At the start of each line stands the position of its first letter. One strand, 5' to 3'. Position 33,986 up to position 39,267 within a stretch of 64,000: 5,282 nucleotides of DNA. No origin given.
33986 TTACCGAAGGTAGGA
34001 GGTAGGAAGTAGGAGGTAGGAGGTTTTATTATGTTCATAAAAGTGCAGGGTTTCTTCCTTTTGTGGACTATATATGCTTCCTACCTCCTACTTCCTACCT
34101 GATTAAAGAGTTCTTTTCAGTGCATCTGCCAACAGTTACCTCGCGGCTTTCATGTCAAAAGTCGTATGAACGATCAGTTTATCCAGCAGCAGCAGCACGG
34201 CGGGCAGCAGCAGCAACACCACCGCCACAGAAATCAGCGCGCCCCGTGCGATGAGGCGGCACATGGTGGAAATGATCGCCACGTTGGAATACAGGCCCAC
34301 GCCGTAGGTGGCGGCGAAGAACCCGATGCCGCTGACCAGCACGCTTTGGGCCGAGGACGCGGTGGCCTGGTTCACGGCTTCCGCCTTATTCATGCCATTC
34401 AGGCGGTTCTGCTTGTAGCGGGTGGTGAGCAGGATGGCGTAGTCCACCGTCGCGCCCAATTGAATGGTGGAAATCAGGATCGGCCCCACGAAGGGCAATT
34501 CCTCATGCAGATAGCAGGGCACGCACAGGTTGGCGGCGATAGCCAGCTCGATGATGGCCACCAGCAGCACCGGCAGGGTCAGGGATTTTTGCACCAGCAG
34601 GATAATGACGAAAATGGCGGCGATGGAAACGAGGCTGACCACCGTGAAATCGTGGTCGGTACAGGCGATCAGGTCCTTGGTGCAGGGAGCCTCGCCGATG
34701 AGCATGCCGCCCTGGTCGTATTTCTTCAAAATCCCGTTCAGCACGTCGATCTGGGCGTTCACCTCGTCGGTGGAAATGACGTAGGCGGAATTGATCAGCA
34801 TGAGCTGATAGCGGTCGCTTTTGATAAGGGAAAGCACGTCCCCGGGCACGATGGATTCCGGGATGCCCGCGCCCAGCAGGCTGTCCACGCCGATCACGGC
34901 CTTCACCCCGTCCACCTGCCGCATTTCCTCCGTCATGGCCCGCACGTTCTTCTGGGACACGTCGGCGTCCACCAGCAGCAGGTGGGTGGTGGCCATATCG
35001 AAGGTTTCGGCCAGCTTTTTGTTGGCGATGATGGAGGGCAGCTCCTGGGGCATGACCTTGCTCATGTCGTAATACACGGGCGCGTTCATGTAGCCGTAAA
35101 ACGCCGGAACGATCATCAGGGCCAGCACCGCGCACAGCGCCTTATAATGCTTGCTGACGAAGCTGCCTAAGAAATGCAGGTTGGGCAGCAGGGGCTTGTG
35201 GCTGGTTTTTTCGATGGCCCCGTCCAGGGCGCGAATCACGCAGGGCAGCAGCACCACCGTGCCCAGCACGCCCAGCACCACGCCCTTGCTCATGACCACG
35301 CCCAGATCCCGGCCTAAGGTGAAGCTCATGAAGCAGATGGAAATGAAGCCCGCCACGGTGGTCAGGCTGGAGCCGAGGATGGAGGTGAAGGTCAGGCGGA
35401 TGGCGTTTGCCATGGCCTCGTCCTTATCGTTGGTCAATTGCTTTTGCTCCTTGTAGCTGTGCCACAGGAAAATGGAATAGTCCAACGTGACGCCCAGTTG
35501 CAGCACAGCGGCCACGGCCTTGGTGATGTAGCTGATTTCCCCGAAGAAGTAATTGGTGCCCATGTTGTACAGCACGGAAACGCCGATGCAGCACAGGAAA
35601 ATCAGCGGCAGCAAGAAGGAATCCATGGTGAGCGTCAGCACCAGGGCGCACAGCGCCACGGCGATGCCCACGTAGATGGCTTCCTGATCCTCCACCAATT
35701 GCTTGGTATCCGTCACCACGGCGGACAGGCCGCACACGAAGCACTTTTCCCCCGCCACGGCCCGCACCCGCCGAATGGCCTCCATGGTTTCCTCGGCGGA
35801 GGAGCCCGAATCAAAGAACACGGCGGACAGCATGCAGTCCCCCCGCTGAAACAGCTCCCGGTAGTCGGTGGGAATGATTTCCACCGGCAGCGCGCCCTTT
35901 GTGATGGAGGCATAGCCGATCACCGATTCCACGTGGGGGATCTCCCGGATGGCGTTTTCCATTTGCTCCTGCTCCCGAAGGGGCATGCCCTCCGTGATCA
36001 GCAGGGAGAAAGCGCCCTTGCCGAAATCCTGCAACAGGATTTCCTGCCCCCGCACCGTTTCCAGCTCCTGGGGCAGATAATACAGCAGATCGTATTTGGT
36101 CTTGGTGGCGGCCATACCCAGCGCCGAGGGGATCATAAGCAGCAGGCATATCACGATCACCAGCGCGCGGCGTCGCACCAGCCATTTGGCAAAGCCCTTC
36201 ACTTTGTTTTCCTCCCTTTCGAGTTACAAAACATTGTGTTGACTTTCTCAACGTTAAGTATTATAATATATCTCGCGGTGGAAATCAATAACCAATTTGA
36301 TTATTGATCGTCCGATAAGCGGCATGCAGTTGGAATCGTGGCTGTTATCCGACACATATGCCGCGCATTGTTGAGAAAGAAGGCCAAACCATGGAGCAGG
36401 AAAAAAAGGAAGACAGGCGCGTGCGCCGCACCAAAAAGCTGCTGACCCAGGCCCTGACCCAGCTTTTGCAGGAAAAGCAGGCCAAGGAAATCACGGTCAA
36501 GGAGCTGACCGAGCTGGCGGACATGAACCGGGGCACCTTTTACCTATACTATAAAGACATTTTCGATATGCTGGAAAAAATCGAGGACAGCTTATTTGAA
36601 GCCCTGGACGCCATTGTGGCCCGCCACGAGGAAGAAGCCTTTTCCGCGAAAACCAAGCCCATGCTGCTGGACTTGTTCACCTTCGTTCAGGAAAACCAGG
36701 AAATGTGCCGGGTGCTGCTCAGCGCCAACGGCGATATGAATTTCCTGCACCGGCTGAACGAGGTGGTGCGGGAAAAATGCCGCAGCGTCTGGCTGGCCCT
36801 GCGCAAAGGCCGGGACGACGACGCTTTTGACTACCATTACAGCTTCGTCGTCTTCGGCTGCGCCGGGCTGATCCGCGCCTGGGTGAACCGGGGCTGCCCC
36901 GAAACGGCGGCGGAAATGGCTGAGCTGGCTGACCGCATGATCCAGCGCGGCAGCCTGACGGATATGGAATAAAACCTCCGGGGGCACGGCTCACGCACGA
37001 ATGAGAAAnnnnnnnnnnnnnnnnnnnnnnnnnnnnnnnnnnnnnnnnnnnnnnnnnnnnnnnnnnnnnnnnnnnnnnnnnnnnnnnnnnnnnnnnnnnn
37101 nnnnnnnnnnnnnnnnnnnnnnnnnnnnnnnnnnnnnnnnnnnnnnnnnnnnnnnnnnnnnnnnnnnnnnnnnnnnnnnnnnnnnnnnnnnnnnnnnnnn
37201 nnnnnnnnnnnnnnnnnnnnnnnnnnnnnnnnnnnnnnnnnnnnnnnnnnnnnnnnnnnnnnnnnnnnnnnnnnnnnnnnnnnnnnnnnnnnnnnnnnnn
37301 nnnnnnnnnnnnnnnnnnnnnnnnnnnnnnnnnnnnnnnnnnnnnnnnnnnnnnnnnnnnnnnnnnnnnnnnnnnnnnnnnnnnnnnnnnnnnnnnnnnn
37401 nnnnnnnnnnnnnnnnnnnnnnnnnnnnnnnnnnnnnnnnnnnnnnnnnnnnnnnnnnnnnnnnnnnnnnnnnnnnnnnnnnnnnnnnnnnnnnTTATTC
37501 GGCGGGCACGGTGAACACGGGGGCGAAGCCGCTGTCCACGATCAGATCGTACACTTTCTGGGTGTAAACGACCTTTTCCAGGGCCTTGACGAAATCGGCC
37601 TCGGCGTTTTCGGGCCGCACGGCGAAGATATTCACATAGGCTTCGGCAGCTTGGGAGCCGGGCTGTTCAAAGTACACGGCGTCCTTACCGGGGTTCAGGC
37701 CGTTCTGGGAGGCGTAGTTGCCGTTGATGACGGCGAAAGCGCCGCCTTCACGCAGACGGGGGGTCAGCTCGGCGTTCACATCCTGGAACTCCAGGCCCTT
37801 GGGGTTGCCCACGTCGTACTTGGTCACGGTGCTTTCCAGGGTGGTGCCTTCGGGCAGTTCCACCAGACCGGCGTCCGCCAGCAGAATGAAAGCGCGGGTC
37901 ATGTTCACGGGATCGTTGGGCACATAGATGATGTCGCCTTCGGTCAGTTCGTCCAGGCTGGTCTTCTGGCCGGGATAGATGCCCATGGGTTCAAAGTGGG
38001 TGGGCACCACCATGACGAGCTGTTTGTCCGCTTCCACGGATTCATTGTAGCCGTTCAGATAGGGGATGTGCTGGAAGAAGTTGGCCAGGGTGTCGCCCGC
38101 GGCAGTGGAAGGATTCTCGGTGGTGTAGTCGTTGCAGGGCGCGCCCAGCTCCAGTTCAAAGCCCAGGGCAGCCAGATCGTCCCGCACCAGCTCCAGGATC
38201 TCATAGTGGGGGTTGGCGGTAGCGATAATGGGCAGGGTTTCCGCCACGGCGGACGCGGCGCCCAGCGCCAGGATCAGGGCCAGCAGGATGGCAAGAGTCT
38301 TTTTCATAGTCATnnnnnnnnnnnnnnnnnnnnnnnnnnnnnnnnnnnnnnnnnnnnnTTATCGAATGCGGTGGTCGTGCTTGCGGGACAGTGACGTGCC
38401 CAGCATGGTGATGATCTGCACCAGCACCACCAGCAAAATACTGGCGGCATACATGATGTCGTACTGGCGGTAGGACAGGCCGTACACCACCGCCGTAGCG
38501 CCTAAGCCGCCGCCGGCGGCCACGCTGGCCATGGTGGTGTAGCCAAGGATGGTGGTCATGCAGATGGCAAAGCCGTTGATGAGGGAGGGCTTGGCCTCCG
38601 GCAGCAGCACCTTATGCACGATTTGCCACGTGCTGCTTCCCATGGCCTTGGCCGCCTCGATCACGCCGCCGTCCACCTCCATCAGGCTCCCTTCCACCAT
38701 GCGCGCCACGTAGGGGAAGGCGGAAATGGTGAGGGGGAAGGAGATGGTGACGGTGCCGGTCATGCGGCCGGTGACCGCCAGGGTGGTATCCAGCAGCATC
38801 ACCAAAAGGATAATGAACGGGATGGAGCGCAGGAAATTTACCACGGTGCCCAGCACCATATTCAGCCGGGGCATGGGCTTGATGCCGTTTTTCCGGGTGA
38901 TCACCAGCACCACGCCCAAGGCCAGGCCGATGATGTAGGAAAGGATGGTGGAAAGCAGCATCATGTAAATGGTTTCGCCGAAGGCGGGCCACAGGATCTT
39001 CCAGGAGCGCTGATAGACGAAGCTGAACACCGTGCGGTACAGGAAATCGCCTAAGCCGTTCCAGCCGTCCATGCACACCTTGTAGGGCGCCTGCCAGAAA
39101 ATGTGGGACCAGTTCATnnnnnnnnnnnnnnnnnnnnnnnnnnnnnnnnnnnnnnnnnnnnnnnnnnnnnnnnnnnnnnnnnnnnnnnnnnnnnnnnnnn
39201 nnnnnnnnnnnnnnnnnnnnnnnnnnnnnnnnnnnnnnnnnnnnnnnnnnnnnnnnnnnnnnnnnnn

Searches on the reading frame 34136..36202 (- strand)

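Call 22: search_protein_families(library=pfam, proteins=[window:34136-36202:-], max_evalue=0.001)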
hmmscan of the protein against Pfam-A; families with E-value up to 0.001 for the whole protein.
window:34136-36202:- (688 aa): 1 family
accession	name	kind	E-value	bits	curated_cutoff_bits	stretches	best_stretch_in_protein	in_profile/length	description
PF03176.21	MMPL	-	1.5e-49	169.2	20.5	2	134-324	105-300/333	MMPL family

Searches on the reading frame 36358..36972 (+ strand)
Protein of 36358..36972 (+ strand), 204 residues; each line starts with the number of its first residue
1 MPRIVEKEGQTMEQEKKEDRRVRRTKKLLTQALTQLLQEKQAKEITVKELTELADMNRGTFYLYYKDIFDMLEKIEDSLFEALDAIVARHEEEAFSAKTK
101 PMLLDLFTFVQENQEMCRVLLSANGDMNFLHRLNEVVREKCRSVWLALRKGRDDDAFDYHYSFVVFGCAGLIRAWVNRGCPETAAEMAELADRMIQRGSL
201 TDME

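Call 22: search_protein_families(library=pfam, proteins=[window:36358-36972:+], max_evalue=0.001)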
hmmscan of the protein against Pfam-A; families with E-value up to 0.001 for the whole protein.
window:36358-36972:+ (204 aa): 1 family
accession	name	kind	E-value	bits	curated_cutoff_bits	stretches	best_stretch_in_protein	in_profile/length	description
PF14278.11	TetR_C_8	-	5.7e-23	81.4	26.1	1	100-196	4-102/103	Transcriptional regulator C-terminal region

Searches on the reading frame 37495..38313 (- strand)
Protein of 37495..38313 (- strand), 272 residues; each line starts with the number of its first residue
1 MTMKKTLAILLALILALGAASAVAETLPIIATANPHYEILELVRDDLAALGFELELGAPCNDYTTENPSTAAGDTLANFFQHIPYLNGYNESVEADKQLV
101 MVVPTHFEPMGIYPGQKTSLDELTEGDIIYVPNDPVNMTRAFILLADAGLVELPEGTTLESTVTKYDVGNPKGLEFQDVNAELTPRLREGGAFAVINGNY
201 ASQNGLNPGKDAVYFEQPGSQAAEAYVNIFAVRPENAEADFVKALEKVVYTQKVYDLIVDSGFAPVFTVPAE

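Call 22: search_protein_families(library=pfam, proteins=[window:37495-38313:-], max_evalue=0.001)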
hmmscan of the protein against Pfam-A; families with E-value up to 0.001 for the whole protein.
window:37495-38313:- (272 aa): 1 family
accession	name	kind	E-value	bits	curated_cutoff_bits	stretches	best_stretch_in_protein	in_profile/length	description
PF03180.19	Lipoprotein_9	-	7.5e-53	179.6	27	1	30-260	4-226/236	NlpA lipoprotein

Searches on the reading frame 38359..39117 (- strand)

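Call 22: search_protein_families(library=pfam, proteins=[window:38359-39117:-], max_evalue=0.001)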
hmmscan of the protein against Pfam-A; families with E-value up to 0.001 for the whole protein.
window:38359-39117:- (252 aa): 1 family
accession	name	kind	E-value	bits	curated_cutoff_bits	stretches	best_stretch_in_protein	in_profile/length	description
PF00528.27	BPD_transp_1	-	1.3e-21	77.6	26.4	1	79-252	10-183/184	Binding-protein-dependent transport system inner membrane component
